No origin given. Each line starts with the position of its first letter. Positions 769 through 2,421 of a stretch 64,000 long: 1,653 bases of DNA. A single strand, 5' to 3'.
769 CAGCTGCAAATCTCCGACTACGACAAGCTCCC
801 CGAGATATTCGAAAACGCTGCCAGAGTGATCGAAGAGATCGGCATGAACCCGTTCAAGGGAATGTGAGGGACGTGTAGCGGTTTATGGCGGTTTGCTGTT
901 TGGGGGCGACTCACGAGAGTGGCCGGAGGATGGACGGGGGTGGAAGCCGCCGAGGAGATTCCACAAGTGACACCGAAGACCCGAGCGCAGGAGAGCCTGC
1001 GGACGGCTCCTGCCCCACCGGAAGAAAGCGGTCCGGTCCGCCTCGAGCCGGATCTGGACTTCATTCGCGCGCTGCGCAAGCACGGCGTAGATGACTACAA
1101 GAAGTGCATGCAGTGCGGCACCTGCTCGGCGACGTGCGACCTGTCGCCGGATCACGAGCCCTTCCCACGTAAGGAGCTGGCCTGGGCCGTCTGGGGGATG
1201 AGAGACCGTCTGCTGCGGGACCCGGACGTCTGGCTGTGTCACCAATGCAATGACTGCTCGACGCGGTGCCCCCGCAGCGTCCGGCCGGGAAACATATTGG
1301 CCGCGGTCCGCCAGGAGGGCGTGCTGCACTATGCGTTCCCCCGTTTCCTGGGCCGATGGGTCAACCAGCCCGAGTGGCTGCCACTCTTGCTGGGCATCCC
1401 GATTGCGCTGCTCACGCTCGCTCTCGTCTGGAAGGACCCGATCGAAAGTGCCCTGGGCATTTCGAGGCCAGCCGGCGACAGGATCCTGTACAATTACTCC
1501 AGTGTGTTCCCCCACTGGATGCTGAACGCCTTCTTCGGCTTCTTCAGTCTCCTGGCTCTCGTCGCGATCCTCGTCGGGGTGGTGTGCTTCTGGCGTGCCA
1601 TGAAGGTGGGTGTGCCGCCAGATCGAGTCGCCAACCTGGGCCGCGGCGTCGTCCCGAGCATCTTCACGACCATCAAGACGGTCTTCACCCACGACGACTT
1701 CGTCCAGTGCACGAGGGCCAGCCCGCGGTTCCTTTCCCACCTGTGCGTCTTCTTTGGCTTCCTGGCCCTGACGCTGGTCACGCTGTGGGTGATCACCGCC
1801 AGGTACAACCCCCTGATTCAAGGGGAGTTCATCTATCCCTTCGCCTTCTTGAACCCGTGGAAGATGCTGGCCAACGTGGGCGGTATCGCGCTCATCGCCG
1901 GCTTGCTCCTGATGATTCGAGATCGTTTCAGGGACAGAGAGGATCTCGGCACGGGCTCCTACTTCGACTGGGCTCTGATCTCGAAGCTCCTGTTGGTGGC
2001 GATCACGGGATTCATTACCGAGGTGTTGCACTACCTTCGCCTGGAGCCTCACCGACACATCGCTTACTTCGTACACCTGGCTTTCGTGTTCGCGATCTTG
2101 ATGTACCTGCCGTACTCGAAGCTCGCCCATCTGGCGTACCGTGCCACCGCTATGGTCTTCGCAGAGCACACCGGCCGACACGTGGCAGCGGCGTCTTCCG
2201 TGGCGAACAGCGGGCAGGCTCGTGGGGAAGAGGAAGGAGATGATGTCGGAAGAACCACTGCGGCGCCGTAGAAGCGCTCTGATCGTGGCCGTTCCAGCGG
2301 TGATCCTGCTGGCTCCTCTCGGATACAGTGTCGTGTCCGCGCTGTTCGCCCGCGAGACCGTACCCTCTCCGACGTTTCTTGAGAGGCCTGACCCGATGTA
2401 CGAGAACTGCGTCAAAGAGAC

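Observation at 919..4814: qmoC overlaps a second DsrJ-DsrO-DsrP-like module: candidate Qmo-JOP transmembrane complex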

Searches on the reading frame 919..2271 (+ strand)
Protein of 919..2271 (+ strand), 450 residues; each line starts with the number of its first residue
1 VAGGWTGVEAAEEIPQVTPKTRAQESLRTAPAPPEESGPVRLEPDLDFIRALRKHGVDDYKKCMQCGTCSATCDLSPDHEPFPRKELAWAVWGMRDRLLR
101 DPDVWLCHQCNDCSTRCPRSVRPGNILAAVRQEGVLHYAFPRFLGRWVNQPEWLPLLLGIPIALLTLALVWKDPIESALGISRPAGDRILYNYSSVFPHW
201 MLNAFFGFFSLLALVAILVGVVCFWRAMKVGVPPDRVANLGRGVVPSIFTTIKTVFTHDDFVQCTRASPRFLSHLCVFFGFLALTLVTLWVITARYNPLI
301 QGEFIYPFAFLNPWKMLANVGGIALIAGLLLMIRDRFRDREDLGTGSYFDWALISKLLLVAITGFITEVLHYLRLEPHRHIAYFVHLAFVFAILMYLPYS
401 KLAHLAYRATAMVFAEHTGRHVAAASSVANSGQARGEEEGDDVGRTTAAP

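Call 3: search_protein_families(library=pfam, proteins=[window:919-2271:+], max_evalue=0.01)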
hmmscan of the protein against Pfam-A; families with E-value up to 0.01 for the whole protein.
window:919-2271:+ (450 aa): 5 families
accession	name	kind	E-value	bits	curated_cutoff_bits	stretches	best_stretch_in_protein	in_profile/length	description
PF13183.11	Fer4_8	-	3.6e-08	34.3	27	1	61-121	3-68/68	4Fe-4S dicluster domain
PF13237.11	Fer4_10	-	1.6e-06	28.4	25.5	0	106-119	8-21/53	4Fe-4S dicluster domain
PF13534.11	Fer4_17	-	2.3e-06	28.5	22.2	1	62-121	1-60/61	4Fe-4S dicluster domain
PF13187.11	Fer4_9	-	8.5e-06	26.1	27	1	62-120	1-50/52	4Fe-4S dicluster domain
PF12838.12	Fer4_7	-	0.0033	18.3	27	1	62-120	1-51/52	4Fe-4S dicluster domain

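Call 4: search_protein_families(library=ncbifam, proteins=[window:919-2271:+], max_evalue=0.01)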
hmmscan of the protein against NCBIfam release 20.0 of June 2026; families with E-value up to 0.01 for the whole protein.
window:919-2271:+ (450 aa): 13 families
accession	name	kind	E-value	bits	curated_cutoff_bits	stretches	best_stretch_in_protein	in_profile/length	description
NF038018.1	qmoC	equivalog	1.1e-112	377.1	300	1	44-414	1-360/360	quinone-interacting membrane-bound oxidoreductase complex subunit QmoC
NF011607.0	PRK15033.1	subfamily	5.4e-23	81.5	524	1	106-414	68-373/389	tricarballylate utilization 4Fe-4S protein TcuB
TIGR02484.1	CitB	equivalog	1.6e-18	67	246.6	1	105-429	48-369/372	tricarballylate utilization 4Fe-4S protein TcuB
TIGR03290.1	CoB_CoM_SS_C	equivalog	2.5e-16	59.9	160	1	61-134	2-75/144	CoB--CoM heterodisulfide reductase subunit C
NF041779.1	hetero_SS_HdrC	equivalog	1.8e-09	37.3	350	1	60-133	30-102/198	ferredoxin:CoB-CoM heterodisulfide reductase subunit HdrC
NF041890.1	hdrC_Methbact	equivalog_domain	5.8e-09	35.8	270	1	51-134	19-101/192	ferredoxin:CoB-CoM heterodisulfide reductase subunit HdrC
NF004616.0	PRK05950.1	subfamily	9.6e-07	28.2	228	1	100-133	199-232/238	succinate dehydrogenase iron-sulfur subunit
NF008369.0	PRK11168.1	equivalog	2e-06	27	278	1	58-133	8-86/401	anaerobic glycerol-3-phosphate dehydrogenase subunit C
TIGR03379.1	glycerol3P_GlpC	equivalog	0.00016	20.6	279.9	1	60-133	4-80/397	anaerobic glycerol-3-phosphate dehydrogenase subunit GlpC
TIGR00384.1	dhsB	subfamily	0.00062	19.3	88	1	57-128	136-219/222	succinate dehydrogenase and fumarate reductase iron-sulfur protein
NF040864.1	HgcB_ferredoxin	equivalog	0.0045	16.8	99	0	52-74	35-57/93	mercury methylation ferredoxin HgcB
NF009226.0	PRK12576.1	equivalog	0.0054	16.1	344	0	59-132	152-235/317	succinate dehydrogenase/fumarate reductase iron-sulfur subunit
TIGR02512.1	FeFe_hydrog_A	subfamily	0.0056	15.6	405.95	1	59-119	5-64/375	[FeFe] hydrogenase, group A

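Call 38: search_solved_structures(query=window:919-2271:+, max_evalue=0.01)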
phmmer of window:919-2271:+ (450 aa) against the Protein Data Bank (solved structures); distinct sequences matched with E-value up to 0.01: 6.
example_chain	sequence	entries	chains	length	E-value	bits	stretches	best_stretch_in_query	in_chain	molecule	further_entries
8rvv_C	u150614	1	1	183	7.2e-14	54.8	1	45-134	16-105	H(2):CoB-CoM heterodisulfide,ferredoxin reductase subunit C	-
8rvu_c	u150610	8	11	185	7.3e-14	54.8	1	45-134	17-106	H(2):CoB-CoM heterodisulfide,ferredoxin reductase subunit C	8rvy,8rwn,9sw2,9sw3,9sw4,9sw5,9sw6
7bkb_C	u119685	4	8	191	7.8e-14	54.7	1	54-134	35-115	CoB--CoM heterodisulfide reductase subunit C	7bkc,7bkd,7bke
5odc_C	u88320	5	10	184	6.4e-10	41.8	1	57-132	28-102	Heterodisulfide reductase, subunit C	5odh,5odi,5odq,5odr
9sfi_E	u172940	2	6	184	2.4e-09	39.8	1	57-132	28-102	H(2)/formate:CoB-CoM heterodisulfide,ferredoxin reductase subunit C2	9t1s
7c9r_M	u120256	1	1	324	0.0067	18.6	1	314-424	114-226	Reaction center protein M chain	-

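Call 63: search_protein_representatives(protein=window:919-2271:+)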
Query: 450 residues. Proteins with E-value up to 0.001 (for the whole library): 2340; up to 1e-10: 725; up to 1e-30: 216. The best 150 are listed.
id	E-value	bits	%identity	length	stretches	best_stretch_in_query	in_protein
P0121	3.6e-162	557.0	57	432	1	19-429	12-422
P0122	2.6e-156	537.7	57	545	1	36-435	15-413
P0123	3.9e-112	392.0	49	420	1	42-426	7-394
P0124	7.9e-105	367.9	54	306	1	126-424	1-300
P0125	5.6e-91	322.3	54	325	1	36-287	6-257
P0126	6.1e-90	318.8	42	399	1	39-438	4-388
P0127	5.9e-89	315.6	41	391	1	41-416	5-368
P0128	6.9e-89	315.4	53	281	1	170-447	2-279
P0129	7.1e-88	312.0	40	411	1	37-427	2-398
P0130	1.8e-87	310.7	42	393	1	35-418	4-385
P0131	4.5e-87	309.4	42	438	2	29-340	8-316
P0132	1.4e-86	307.7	42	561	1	44-419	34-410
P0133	6.7e-86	305.5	44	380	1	39-420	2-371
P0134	1.4e-85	304.4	41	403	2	40-168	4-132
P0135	4.2e-85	302.9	39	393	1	42-421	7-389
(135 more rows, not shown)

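Call 65: list_cluster_members(proteins=[P0122, P0132, P0123, P0126])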
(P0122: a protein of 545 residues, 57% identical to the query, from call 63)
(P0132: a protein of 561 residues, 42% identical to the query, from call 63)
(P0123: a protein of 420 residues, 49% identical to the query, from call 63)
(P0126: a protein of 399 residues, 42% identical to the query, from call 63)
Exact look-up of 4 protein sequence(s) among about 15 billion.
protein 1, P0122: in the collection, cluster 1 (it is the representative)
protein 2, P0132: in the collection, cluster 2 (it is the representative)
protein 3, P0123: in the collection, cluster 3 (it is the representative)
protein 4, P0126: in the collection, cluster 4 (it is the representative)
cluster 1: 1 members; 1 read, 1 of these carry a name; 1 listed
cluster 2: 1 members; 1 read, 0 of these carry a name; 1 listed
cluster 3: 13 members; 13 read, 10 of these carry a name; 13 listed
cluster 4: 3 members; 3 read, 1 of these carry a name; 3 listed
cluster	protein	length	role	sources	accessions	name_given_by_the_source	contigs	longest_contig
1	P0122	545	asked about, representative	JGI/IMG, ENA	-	quinone-modifying oxidoreductase, subunit QmoC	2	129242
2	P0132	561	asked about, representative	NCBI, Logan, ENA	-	-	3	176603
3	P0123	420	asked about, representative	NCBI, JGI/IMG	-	quinone-modifying oxidoreductase subunit QmoC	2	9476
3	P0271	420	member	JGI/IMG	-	quinone-modifying oxidoreductase subunit QmoC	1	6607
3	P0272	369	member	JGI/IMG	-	quinone-modifying oxidoreductase subunit QmoC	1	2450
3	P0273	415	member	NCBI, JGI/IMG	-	quinone-modifying oxidoreductase subunit QmoC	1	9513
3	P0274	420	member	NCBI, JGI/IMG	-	quinone-modifying oxidoreductase subunit QmoC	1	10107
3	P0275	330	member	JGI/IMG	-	quinone-modifying oxidoreductase subunit QmoC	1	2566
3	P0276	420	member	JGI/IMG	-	quinone-modifying oxidoreductase subunit QmoC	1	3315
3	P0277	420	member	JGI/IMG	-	quinone-modifying oxidoreductase subunit QmoC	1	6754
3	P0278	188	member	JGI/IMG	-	quinone-modifying oxidoreductase subunit QmoC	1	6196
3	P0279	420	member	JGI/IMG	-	quinone-modifying oxidoreductase subunit QmoC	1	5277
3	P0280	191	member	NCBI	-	-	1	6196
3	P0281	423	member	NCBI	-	-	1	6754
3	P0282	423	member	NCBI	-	-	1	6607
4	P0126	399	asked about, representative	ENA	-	-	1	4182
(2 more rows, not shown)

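Call 66: find_encoding_contigs(protein=P0132, flank=10000, max_places=3)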
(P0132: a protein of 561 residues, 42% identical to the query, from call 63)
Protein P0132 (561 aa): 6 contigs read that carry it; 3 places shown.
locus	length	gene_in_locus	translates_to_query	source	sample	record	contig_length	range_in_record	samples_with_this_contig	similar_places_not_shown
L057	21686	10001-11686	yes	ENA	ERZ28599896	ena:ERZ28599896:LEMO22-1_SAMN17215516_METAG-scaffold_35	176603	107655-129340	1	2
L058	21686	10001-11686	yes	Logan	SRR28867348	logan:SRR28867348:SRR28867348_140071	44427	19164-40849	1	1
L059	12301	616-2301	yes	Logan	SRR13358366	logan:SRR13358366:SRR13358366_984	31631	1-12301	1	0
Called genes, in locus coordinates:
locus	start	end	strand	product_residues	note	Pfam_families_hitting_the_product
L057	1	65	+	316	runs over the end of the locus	PF13534:Fer4_17, PF13183:Fer4_8, PF12838:Fer4_7 (faint), PF13187:Fer4_9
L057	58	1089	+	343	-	PF02754:CCG (weak)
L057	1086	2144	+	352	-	PF07992:Pyr_redox_2 (faint), PF12831:FAD_oxidored (weak)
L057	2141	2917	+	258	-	PF13183:Fer4_8 (faint), PF13247:Fer4_11, PF12838:Fer4_7 (weak), PF00037:Fer4 (weak), PF12837:Fer4_6 (weak), PF13237:Fer4_10 (weak), PF13187:Fer4_9 (weak), PF13247:Fer4_11 (weak)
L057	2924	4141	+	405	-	PF03916:NrfD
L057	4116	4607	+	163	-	PF00037:Fer4 (faint), PF12838:Fer4_7, PF13187:Fer4_9 (weak), PF12139:APS-reductase_C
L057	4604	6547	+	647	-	PF00890:FAD_binding_2, PF02910:Succ_DH_flav_C (weak)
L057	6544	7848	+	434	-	PF07992:Pyr_redox_2 (weak), PF01266:DAO (weak), PF12831:FAD_oxidored, PF13450:NAD_binding_8, PF12837:Fer4_6 (faint), PF13237:Fer4_10 (faint), PF00037:Fer4 (faint), PF12838:Fer4_7 (weak), +1 more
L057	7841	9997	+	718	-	PF00890:FAD_binding_2 (weak), PF07992:Pyr_redox_2 (weak), PF12831:FAD_oxidored, PF13450:NAD_binding_8, PF12838:Fer4_7 (weak), PF13187:Fer4_9, PF13237:Fer4_10 (weak), PF02662:FlpD, +6 more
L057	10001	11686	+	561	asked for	PF13183:Fer4_8, PF13187:Fer4_9 (weak), PF13534:Fer4_17 (weak), PF27541:CitB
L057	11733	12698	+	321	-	PF00892:EamA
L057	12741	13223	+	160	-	PF00034:Cytochrom_C, PF13442:Cytochrome_CBB3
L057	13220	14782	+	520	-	PF02463:SMC_N (faint), PF13555:AAA_29 (faint), PF00005:ABC_tran, PF13304:AAA_21 (faint), PF00005:ABC_tran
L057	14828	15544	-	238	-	PF00117:GATase, PF07722:Peptidase_C26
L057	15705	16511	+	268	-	-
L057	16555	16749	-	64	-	-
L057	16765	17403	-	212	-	PF17836:PglD_N, PF25087:GMPPB_C (faint), PF00132:Hexapep (faint)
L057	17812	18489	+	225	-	PF02085:Cytochrom_CIII (faint), PF14537:Cytochrom_c3_2 (faint), PF14522:Cytochrome_C7 (weak)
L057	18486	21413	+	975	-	PF12797:Fer4_2 (weak), PF12838:Fer4_7 (weak), PF13183:Fer4_8 (faint), PF13237:Fer4_10 (faint), PF25160:LdpA_Fe-S-bd (faint), PF13247:Fer4_11 (weak), PF12838:Fer4_7 (weak)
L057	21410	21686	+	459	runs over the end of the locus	PF03916:NrfD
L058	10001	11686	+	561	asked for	PF13183:Fer4_8, PF13187:Fer4_9 (weak), PF13534:Fer4_17 (weak), PF27541:CitB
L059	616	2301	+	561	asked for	PF13183:Fer4_8, PF13187:Fer4_9 (weak), PF13534:Fer4_17 (weak), PF27541:CitB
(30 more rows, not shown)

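Call 67: find_encoding_contigs(protein=P0122, flank=10000, max_places=3)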
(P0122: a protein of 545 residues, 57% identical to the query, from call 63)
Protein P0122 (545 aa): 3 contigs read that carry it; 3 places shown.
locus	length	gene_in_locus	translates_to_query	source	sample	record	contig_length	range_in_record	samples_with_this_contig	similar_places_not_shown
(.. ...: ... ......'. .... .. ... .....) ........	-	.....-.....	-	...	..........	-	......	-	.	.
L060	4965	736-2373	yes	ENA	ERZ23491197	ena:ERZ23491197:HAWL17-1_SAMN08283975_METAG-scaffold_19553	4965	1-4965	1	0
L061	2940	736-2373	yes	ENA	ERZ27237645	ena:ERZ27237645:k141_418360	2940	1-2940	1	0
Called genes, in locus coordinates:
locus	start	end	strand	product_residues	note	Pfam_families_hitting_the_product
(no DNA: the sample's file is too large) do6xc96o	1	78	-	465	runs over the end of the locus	PF07396:Porin_O_P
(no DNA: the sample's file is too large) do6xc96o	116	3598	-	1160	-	-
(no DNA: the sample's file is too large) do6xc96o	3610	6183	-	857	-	-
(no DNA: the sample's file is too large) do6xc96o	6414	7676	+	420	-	PF00890:FAD_binding_2 (weak), PF01134:GIDA (faint), PF01266:DAO (weak), PF07992:Pyr_redox_2 (weak), PF12831:FAD_oxidored, PF13450:NAD_binding_8 (weak)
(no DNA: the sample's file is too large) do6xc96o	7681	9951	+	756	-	PF07992:Pyr_redox_2 (faint), PF00890:FAD_binding_2 (weak), PF01266:DAO, PF12831:FAD_oxidored, PF13450:NAD_binding_8, PF13534:Fer4_17 (faint), PF13187:Fer4_9, PF02662:FlpD, +5 more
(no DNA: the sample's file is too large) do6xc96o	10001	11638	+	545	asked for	PF13183:Fer4_8, PF13187:Fer4_9 (weak), PF27541:CitB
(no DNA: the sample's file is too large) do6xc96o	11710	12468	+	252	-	PF12797:Fer4_2 (faint), PF13237:Fer4_10 (faint), PF14697:Fer4_21 (faint), PF12838:Fer4_7 (faint), PF13247:Fer4_11, PF13187:Fer4_9 (weak), PF00037:Fer4 (weak), PF12837:Fer4_6 (weak)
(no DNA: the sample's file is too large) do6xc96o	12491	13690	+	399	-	PF03916:NrfD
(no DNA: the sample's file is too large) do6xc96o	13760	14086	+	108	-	PF08734:GYD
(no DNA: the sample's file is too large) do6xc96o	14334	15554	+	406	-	PF13480:Acetyltransf_6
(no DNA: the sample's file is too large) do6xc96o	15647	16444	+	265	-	PF03848:TehB (weak), PF13489:Methyltransf_23, PF01209:Ubie_methyltran (weak), PF02353:CMAS (weak), PF13847:Methyltransf_31, PF08241:Methyltransf_11, PF08242:Methyltransf_12, PF13649:Methyltransf_25, +1 more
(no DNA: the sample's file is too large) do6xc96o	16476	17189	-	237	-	PF03167:UDG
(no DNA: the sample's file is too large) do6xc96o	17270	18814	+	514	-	PF00884:Sulfatase, PF01663:Phosphodiest, PF02995:DUF229 (weak), PF16347:SGSH_C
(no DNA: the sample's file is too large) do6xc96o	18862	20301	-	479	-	-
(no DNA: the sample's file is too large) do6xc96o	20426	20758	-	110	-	-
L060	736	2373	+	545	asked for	PF13183:Fer4_8, PF13187:Fer4_9 (weak), PF27541:CitB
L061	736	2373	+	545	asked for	PF13183:Fer4_8, PF13187:Fer4_9 (weak), PF27541:CitB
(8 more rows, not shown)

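Call 79: find_encoding_contigs(protein=P0123, flank=8000, max_places=2)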
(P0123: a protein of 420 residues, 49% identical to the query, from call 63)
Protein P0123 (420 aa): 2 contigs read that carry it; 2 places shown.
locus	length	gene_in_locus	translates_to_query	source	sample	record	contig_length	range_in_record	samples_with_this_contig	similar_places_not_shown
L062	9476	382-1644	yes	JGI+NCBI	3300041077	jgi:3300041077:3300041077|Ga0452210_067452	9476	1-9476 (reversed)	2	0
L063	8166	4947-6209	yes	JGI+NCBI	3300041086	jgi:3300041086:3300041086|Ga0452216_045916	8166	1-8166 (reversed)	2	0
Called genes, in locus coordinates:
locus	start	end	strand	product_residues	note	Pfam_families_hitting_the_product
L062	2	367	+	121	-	?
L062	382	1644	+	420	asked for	PF13183:Fer4_8 (weak), PF13187:Fer4_9 (weak), PF27541:CitB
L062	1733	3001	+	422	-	PF14306:PUA_2, PF01747:ATP-sulfurylase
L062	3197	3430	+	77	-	PF02566:OsmC (weak)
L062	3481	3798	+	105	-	PF04358:DsrC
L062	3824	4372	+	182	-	PF14361:RsbRD_N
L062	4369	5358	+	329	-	PF02665:Nitrate_red_gam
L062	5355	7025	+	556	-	PF13187:Fer4_9 (faint), PF13183:Fer4_8, PF13237:Fer4_10 (faint), PF13534:Fer4_17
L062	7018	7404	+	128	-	-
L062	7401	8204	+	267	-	PF12838:Fer4_7 (weak), PF13187:Fer4_9 (weak), PF13237:Fer4_10 (weak), PF13247:Fer4_11, PF00037:Fer4 (weak), PF12837:Fer4_6 (weak)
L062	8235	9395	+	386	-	PF03916:NrfD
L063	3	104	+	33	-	?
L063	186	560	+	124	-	PF04606:Ogr_Delta (weak)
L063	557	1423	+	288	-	PF03692:CxxCxxCC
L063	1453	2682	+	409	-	PF00890:FAD_binding_2 (faint), PF07992:Pyr_redox_2 (faint), PF12831:FAD_oxidored, PF13450:NAD_binding_8, PF12838:Fer4_7 (faint), PF13187:Fer4_9 (faint), PF14697:Fer4_21 (faint), PF12837:Fer4_6 (faint), +3 more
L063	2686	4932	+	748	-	PF07992:Pyr_redox_2 (weak), PF00890:FAD_binding_2, PF01266:DAO, PF12831:FAD_oxidored, PF13450:NAD_binding_8, PF13187:Fer4_9 (weak), PF02662:FlpD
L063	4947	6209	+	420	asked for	PF13183:Fer4_8 (weak), PF13187:Fer4_9 (weak), PF27541:CitB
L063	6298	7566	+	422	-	PF14306:PUA_2, PF01747:ATP-sulfurylase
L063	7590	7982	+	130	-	PF02566:OsmC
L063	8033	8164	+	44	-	?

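Call 80: find_encoding_contigs(protein=P0133, flank=8000, max_places=2)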
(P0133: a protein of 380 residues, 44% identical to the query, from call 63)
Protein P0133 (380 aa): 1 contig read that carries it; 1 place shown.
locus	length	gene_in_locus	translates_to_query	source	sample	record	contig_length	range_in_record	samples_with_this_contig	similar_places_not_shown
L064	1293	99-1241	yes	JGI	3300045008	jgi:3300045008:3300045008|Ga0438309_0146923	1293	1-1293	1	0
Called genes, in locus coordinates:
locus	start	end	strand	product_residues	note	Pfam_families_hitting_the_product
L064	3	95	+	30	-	?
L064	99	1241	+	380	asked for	PF13187:Fer4_9 (faint), PF13183:Fer4_8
